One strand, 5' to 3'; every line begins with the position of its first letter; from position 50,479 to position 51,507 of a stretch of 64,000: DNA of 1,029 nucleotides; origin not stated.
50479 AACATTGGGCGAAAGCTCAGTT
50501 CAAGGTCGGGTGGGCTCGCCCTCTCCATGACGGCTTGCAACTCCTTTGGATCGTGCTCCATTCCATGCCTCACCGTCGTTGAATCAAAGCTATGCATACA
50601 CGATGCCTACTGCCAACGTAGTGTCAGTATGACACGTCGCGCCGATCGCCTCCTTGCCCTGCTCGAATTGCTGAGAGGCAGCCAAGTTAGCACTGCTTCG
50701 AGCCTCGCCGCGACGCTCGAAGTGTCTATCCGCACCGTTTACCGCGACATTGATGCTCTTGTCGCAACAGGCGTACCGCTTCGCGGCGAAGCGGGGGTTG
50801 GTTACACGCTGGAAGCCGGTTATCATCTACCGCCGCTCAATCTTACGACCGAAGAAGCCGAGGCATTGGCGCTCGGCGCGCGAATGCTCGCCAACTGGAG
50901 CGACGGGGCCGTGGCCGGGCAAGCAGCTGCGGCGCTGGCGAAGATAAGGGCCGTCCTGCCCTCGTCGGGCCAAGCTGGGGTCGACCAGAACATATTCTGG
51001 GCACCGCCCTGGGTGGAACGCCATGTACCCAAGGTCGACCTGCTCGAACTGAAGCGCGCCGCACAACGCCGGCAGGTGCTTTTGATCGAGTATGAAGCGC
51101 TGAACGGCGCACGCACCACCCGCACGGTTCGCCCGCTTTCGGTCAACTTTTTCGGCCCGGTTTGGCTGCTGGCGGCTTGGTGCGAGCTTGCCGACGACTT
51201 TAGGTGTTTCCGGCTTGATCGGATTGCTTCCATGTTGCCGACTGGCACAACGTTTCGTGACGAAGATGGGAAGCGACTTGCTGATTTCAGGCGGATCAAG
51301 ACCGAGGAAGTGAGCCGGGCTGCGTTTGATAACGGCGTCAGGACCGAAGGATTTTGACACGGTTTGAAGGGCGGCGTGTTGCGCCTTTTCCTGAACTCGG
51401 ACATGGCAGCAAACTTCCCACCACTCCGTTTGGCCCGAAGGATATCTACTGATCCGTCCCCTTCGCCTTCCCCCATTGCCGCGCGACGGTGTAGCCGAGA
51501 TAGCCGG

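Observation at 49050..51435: Direct-repeat-bounded, integrase-free WYL cassette (rhomboid-VOC-TfoX / YafY) seated in a broken REP element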

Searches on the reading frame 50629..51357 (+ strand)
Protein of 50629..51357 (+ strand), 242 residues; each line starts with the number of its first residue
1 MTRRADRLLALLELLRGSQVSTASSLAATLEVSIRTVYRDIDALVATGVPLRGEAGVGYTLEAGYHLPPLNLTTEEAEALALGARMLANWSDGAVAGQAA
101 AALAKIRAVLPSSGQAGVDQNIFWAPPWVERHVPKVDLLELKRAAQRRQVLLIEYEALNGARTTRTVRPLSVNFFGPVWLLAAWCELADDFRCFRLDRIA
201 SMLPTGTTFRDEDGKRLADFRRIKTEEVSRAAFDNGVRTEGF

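Call 5: search_protein_families(library=pfam, proteins=[window:50629-51357:+])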
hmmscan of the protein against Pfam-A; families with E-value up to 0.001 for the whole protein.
window:50629-51357:+ (242 aa): 5 families
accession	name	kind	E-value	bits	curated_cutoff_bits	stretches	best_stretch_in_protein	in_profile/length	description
PF13280.12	WYL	-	1.5e-15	57.4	21.8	1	138-201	3-67/70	WYL domain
PF08279.18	HTH_11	-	1.2e-12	47.9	25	1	7-59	1-54/55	HTH domain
PF19187.6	HTH_PafC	-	6.2e-09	36.1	32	1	6-108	4-115/115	PafC helix-turn-helix domain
PF12840.13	HTH_20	-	0.00029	21.2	27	1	9-48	7-46/51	Helix-turn-helix domain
PF08220.18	HTH_DeoR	-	0.00065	19.8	21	0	7-57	1-51/57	DeoR-like helix-turn-helix domain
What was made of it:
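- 50629..51357 (+): HTH_11-WYL (YafY/PafC-like) transcription factor (242 aa). Pfam (call 5).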

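Call 19: find_encoding_contigs(protein=window:50629-51357:+, flank=10000, max_places=10)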
Protein window:50629-51357:+ (242 aa): 2 contigs read that carry it; 2 places shown.
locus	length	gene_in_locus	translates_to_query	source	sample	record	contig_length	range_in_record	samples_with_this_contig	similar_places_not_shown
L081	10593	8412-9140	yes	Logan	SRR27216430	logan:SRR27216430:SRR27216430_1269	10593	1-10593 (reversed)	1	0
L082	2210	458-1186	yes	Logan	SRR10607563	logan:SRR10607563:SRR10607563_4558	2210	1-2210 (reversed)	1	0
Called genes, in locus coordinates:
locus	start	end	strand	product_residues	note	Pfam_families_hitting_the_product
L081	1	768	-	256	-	?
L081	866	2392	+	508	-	PF00587:tRNA-synt_2b, PF03129:HGTP_anticodon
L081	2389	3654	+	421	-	PF02308:MgtC, PF13194:DUF4010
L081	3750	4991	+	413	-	PF01773:Nucleos_tra2_N, PF07670:Gate, PF07662:Nucleos_tra2_C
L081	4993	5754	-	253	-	PF00149:Metallophos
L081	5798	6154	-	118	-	PF00392:GntR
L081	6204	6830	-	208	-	PF00881:Nitroreductase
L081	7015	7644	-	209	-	PF01694:Rhomboid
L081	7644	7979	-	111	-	PF00903:Glyoxalase, PF22677:Ble-like_N (weak)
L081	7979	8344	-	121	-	PF04993:TfoX_N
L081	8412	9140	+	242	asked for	PF08279:HTH_11, PF19187:HTH_PafC (faint), PF13280:WYL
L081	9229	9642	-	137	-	PF11351:GTA_holin_3TM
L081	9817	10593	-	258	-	?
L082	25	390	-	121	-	PF04993:TfoX_N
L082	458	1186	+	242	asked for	PF08279:HTH_11, PF19187:HTH_PafC (faint), PF13280:WYL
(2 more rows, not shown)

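Call 21: find_homologous_proteins(query=window:50629-51357:+, max_evalue=1e-20)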
Query window:50629-51357:+ (242 aa): 2194 proteins with E <= 1e-20 among 8000 candidates; the best 120 are listed.
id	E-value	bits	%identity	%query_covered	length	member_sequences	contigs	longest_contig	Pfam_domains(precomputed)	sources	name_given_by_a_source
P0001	3.6e-141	486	95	99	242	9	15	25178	PF08279.19,PF19187.7,PF13280.13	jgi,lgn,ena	jgi:predicted DNA-binding transcriptional regulator YafY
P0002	1.1e-133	462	88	99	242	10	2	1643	PF08279.19,PF19187.7,PF13280.13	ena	-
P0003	3.4e-132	457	88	100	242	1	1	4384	PF12840.14,PF08279.19,PF19187.7,PF13280.13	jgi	jgi:predicted DNA-binding transcriptional regulator YafY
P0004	6.8e-132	456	87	99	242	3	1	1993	PF08279.19,PF19187.7,PF13280.13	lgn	-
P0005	3.0e-131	454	86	99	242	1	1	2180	PF08279.19,PF19187.7,PF13280.13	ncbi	-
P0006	6.7e-131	453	86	100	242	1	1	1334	PF08279.19,PF19187.7,PF13280.13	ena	-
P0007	8.1e-131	452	85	99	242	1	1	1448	PF08279.19,PF19187.7,PF13280.13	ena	-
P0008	1.4e-130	452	87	99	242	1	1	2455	PF08279.19,PF19187.7,PF13280.13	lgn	-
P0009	2.0e-130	451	86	100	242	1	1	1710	PF08279.19,PF19187.7,PF13280.13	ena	-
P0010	3.3e-130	450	87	99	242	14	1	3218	PF08279.19,PF19187.7,PF13280.13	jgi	jgi:predicted DNA-binding transcriptional regulator YafY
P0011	9.0e-130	449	86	100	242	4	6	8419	PF08279.19,PF19187.7,PF13280.13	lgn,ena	-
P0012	1.5e-129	448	85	99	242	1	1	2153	PF08279.19,PF19187.7,PF13280.13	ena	-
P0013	3.0e-129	447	87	99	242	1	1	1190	PF08279.19,PF19187.7,PF13280.13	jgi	jgi:predicted DNA-binding transcriptional regulator YafY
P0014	4.0e-129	447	85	99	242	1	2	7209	PF08279.19,PF19187.7,PF13280.13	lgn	-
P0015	9.6e-129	446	85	100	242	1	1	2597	PF08279.19,PF19187.7,PF13280.13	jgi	jgi:predicted DNA-binding transcriptional regulator YafY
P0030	1.4e-126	439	85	100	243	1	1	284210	PF08279.19,PF19187.7,PF13280.13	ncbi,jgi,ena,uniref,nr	ncbi:YafY family protein [Sphingomonas sp.]|jgi:predicted DNA-binding transcriptional regulator YafY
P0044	5.4e-124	430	84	98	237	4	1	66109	PF08279.19,PF19187.7,PF13280.13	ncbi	-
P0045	7.7e-124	430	86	95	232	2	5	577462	PF08279.19,PF19187.7,PF13280.13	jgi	jgi:predicted DNA-binding transcriptional regulator YafY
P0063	8.7e-118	410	80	95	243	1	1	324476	PF08279.19,PF19187.7,PF13280.13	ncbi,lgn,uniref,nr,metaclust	ncbi:helix-turn-helix transcriptional regulator [Brevundimonas bacteroides]|uniref:helix-turn-helix 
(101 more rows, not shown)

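Call 22: find_encoding_contigs(protein=P0001, flank=8000, max_places=8)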
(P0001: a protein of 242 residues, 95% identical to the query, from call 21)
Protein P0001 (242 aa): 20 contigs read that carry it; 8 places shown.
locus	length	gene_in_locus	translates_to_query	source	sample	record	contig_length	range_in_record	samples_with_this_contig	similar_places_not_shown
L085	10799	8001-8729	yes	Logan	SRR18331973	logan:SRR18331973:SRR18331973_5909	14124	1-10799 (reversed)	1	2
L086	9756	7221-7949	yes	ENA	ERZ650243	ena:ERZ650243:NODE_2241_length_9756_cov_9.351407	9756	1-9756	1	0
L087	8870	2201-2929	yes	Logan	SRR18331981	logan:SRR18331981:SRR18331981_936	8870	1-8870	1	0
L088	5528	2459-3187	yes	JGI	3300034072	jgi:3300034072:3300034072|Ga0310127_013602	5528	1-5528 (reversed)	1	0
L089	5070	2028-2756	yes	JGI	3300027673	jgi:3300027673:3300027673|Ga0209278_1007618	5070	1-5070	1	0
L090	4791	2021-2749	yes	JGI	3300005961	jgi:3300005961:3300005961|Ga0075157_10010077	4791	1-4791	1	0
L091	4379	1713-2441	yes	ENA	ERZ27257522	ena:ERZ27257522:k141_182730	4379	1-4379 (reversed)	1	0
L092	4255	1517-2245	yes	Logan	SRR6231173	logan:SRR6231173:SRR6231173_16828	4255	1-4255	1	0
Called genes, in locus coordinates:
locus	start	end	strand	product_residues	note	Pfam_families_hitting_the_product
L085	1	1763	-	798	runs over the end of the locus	PF10412:TrwB_AAD_bind, PF02534:T4SS-DNA_transf, PF12696:TraG-D_C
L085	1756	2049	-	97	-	PF01402:RHH_1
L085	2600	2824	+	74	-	-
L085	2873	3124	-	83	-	-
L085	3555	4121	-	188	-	-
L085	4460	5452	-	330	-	PF10686:YAcAr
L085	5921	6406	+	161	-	-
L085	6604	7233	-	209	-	PF01694:Rhomboid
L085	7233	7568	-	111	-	PF00903:Glyoxalase, PF22677:Ble-like_N (faint)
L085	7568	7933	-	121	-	PF04993:TfoX_N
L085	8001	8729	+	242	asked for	PF08279:HTH_11, PF19187:HTH_PafC (faint), PF13280:WYL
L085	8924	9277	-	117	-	-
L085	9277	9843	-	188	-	-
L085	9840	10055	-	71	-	PF03551:PadR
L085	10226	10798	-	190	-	?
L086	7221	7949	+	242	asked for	PF08279:HTH_11, PF19187:HTH_PafC (faint), PF13280:WYL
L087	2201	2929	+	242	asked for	PF08279:HTH_11, PF19187:HTH_PafC (faint), PF13280:WYL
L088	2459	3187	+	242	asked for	PF08279:HTH_11, PF19187:HTH_PafC (faint), PF13280:WYL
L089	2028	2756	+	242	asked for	PF08279:HTH_11, PF19187:HTH_PafC (faint), PF13280:WYL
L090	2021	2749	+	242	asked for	PF08279:HTH_11, PF19187:HTH_PafC (faint), PF13280:WYL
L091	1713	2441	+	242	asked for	PF08279:HTH_11, PF19187:HTH_PafC (faint), PF13280:WYL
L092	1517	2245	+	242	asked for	PF08279:HTH_11, PF19187:HTH_PafC (faint), PF13280:WYL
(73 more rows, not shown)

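Call 23: find_encoding_contigs(protein=P0030, flank=8000, max_places=4)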
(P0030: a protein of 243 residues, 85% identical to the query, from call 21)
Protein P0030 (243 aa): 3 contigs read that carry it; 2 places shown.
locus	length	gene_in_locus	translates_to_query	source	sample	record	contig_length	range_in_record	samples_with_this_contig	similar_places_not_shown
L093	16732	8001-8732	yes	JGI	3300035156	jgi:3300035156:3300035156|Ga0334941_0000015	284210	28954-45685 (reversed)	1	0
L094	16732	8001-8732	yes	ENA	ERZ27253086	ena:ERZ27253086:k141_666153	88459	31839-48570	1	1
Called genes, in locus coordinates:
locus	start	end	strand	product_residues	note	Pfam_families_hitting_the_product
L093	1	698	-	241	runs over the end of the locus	PF01578:Cytochrom_C_asm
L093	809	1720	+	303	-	PF01379:Porphobil_deam, PF03900:Porphobil_deamC (weak)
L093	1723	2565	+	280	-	PF01218:Coprogen_oxidas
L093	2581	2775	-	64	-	-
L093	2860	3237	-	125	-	PF02617:ClpS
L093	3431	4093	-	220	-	PF09361:Phasin_2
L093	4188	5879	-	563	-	PF07167:PhaC_N, PF00561:Abhydrolase_1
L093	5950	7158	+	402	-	PF00155:Aminotran_1_2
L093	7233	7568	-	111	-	PF00903:Glyoxalase, PF22677:Ble-like_N (faint)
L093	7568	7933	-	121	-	PF04993:TfoX_N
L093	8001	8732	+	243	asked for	PF08279:HTH_11, PF19187:HTH_PafC (faint), PF13280:WYL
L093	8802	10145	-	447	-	PF05598:DUF772, PF01609:DDE_Tnp_1, PF13751:DDE_Tnp_1_6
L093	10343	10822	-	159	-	PF01638:HxlR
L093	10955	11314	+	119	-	PF26624:DUF8200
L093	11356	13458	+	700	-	PF13328:HD_4, PF01966:HD, PF04607:RelA_SpoT, PF02824:TGS, PF19296:RelA_AH, PF28438:RelA_RIS, PF01842:ACT (weak), PF13291:ACT_4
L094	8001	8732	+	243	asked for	PF08279:HTH_11, PF19187:HTH_PafC (faint), PF13280:WYL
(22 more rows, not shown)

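Call 24: find_encoding_contigs(protein=P0045, flank=8000, max_places=4)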
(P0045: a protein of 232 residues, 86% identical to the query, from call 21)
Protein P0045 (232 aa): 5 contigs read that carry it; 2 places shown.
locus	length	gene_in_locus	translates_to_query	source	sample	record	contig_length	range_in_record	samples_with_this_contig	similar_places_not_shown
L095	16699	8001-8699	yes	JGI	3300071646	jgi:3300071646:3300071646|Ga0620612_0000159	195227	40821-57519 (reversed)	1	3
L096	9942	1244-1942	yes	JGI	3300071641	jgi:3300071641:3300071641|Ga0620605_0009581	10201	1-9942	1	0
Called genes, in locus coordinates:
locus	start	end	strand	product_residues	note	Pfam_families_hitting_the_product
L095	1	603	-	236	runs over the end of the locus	-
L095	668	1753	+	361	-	PF21783:YNCE (faint)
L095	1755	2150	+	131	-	-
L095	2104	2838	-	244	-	PF04452:Methyltrans_RNA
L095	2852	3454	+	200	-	PF01330:RuvA_N, PF00633:HHH (faint), PF14520:HHH_5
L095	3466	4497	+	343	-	PF05496:RuvB_N, PF01078:Mg_chelatase (faint), PF13191:AAA_16 (faint), PF13401:AAA_22 (faint), PF00004:AAA, PF07728:AAA_5, PF17864:AAA_lid_4, PF05491:WHD_RuvB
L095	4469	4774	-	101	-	-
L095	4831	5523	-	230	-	-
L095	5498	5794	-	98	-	-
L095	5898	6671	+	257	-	PF17761:DUF1016_N, PF06250:YhcG_C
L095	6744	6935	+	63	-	PF04255:DUF433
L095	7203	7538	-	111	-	PF00903:Glyoxalase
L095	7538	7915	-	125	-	PF04993:TfoX_N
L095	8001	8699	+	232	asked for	PF08279:HTH_11, PF19187:HTH_PafC, PF13280:WYL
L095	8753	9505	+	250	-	-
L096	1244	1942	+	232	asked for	PF08279:HTH_11, PF19187:HTH_PafC, PF13280:WYL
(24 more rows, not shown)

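Call 34: find_encoding_contigs(protein=P0063, flank=8000, max_places=3)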
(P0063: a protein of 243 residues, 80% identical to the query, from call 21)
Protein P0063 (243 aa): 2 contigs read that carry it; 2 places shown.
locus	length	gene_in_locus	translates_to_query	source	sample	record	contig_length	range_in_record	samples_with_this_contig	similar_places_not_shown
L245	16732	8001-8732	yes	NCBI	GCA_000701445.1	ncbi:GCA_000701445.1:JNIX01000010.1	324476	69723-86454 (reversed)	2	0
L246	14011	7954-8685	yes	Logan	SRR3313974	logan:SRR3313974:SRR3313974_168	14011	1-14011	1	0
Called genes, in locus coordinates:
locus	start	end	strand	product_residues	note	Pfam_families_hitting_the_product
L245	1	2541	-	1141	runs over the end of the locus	PF00512:HisKA, PF02518:HATPase_c, PF00072:Response_reg, PF01627:Hpt (weak), PF00563:EAL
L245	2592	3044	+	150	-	PF00072:Response_reg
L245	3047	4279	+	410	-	PF13400:Tad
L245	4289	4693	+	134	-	-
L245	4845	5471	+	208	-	PF00589:Phage_integrase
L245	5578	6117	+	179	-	PF08906:T6SS_Tdi1_C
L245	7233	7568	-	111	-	PF00903:Glyoxalase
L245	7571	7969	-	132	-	PF04993:TfoX_N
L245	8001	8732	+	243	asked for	PF08279:HTH_11, PF19187:HTH_PafC (faint), PF13280:WYL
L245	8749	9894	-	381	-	PF01757:Acyl_transf_3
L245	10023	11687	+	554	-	PF00128:Alpha-amylase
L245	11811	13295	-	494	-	-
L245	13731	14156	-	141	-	PF13499:EF-hand_7 (faint), PF00036:EF-hand_1 (faint), PF13202:EF-hand_5 (faint), PF13405:EF-hand_6 (faint)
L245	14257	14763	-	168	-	-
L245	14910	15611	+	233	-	PF00072:Response_reg, PF00486:Trans_reg_C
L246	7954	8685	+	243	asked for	PF08279:HTH_11, PF19187:HTH_PafC (faint), PF13280:WYL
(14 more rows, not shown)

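Call 35: find_encoding_contigs(protein=P0044, flank=8000, max_places=3)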
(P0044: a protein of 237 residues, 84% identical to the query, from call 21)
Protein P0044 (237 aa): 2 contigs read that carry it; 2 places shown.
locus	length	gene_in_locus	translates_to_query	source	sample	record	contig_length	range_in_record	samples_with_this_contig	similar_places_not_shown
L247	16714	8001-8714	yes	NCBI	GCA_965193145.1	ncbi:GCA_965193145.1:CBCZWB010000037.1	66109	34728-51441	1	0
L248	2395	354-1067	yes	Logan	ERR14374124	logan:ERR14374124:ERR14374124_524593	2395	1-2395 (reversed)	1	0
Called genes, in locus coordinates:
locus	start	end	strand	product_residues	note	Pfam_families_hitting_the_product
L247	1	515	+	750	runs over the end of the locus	PF19312:NtrY_N, PF00672:HAMP, PF00512:HisKA, PF02518:HATPase_c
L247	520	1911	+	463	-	PF00072:Response_reg, PF00158:Sigma54_activat, PF14532:Sigma54_activ_2, PF07728:AAA_5 (weak), PF25601:AAA_lid_14, PF02954:HTH_8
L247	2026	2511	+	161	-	PF17209:Hfq, PF21979:Hfq_1 (weak), PF17209:Hfq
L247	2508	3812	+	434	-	PF13167:GTP-bdg_N, PF16360:GTP-bdg_M, PF01926:MMR_HSR1, PF19275:HflX_C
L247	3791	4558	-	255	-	PF01503:PRA-PH (faint), PF03819:MazG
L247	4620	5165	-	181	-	PF13650:Asp_protease_2, PF13975:gag-asp_proteas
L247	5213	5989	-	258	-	PF01026:TatD_DNase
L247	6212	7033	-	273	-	-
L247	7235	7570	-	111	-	PF00903:Glyoxalase, PF22677:Ble-like_N (faint)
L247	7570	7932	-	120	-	PF04993:TfoX_N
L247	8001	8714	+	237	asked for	PF08279:HTH_11, PF19187:HTH_PafC (weak), PF13280:WYL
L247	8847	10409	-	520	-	PF00133:tRNA-synt_1, PF01406:tRNA-synt_1e (weak), PF09334:tRNA-synt_1g, PF00133:tRNA-synt_1, PF19303:Anticodon_3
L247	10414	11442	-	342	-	PF13177:DNA_pol3_delta2, PF00004:AAA (faint)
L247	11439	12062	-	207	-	PF02223:Thymidylate_kin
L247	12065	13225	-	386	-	PF00768:Peptidase_S11, PF13354:Beta-lactamase2, PF07943:PBP5_C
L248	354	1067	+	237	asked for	PF08279:HTH_11, PF19187:HTH_PafC (weak), PF13280:WYL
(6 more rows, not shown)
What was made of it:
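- Four other chromosomal contexts were found (calls 23, 24, 34, 35).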

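Call 57: find_encoding_contigs(protein=P0011, flank=6000, max_places=6)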
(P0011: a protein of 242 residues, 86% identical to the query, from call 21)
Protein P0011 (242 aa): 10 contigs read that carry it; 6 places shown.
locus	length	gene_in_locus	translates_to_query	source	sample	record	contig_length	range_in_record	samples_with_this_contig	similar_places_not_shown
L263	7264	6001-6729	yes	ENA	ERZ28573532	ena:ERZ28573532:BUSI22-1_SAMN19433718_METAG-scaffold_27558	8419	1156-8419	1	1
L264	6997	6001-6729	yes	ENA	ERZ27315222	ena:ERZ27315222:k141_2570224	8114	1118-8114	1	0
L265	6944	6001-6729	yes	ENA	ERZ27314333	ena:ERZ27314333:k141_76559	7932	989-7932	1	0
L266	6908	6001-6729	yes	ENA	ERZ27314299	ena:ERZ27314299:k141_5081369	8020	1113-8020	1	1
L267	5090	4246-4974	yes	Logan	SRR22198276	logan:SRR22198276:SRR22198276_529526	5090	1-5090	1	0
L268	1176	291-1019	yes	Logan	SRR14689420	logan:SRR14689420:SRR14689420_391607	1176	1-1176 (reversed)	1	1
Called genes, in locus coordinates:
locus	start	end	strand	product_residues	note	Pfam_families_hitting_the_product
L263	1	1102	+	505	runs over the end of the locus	PF02534:T4SS-DNA_transf, PF10412:TrwB_AAD_bind, PF12696:TraG-D_C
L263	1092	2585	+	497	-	PF03572:Peptidase_S41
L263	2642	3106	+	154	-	PF08808:RES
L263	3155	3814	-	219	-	PF02517:Rce1-like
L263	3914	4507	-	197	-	PF00702:Hydrolase, PF13419:HAD_2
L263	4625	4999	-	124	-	-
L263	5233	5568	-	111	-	PF00903:Glyoxalase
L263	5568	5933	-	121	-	PF04993:TfoX_N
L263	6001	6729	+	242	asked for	PF08279:HTH_11, PF19187:HTH_PafC (faint), PF13280:WYL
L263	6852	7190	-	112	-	PF00436:SSB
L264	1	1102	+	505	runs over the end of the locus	PF02534:T4SS-DNA_transf, PF10412:TrwB_AAD_bind, PF12696:TraG-D_C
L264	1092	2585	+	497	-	PF03572:Peptidase_S41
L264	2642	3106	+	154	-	PF08808:RES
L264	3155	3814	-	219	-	PF02517:Rce1-like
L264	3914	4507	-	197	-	PF00702:Hydrolase, PF13419:HAD_2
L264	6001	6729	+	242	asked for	PF08279:HTH_11, PF19187:HTH_PafC (faint), PF13280:WYL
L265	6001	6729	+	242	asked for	PF08279:HTH_11, PF19187:HTH_PafC (faint), PF13280:WYL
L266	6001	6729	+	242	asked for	PF08279:HTH_11, PF19187:HTH_PafC (faint), PF13280:WYL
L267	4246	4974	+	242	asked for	PF08279:HTH_11, PF19187:HTH_PafC (faint), PF13280:WYL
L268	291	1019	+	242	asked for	PF08279:HTH_11, PF19187:HTH_PafC (faint), PF13280:WYL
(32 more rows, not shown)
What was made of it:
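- A second conjugative-element context was found (call 57). The module's nearest relatives are cargo on conjugative elements (calls 22, 57).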

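Call 63: search_solved_structures(query=window:50629-51357:+, max_evalue=0.001)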
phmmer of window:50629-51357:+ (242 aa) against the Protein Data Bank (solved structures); distinct sequences matched with E-value up to 0.001: 5.
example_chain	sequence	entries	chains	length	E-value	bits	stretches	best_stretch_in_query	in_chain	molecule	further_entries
7p5x_AX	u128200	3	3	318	1.9e-09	40.6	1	4-201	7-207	PafC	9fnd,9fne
6sj9_A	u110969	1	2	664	1.9e-07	34.1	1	69-208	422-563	Proteasome accessory factor B/C (PafBC)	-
7p5x_AY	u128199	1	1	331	6.6e-07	32.3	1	37-206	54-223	Transcriptional regulator-like protein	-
9fnd_X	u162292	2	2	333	6.7e-07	32.3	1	37-206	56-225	Transcriptional regulator-like protein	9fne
9c5g_A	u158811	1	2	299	0.0007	22.4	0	130-208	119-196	CapW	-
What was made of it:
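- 50629..51357 (+): Nearest solved structures are PafC, PafBC and CapW (call 63).
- On HTH-WYL (YafY/PafC-like) transcription factors: PafC and PafBC are the nearest solved structures (call 63).
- Closest known: SiwR, DriD and PafBC: HTH-WYL regulators of DNA-damage-responsive genes. Different: Sequence similarity to solved WYL regulators is only distant (E 1e-9 to PafC, call 63).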

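Call 74: search_protein_families(library=padloc, proteins=[window:50629-51357:+], max_evalue=0.001)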
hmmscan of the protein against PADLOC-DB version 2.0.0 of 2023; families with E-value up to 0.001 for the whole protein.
window:50629-51357:+ (242 aa): 3 families
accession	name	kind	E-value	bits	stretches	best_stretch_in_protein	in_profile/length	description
PDLC01457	WYL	-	2.6e-60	201.9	1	3-219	1-208/229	"CAS-I,CAS-II,CAS-III,CAS-IV,CAS-V,CAS-VI; associated_signaling"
PDLC01652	WYL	-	2.2e-12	45.6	1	132-218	14-87/162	"CAS-I,CAS-II,CAS-III,CAS-IV,CAS-V,CAS-VI; associated_signaling"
PDLC03787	RTasWYL-YodC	-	0.00038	17.7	1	144-202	285-347/354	DRT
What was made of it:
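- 50629..51357 (+): PADLOC WYL model (call 74).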

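Call 75: search_protein_families(library=ncbifam, proteins=[window:50629-51357:+], max_evalue=0.001)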
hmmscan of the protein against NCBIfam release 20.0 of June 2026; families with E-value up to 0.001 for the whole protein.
window:50629-51357:+ (242 aa): 1 family
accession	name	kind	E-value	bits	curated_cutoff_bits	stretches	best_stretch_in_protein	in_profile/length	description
NF007366.0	PRK09863.1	equivalog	3.3e-05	22.5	426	1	7-71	5-65/586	putative frv operon regulatory protein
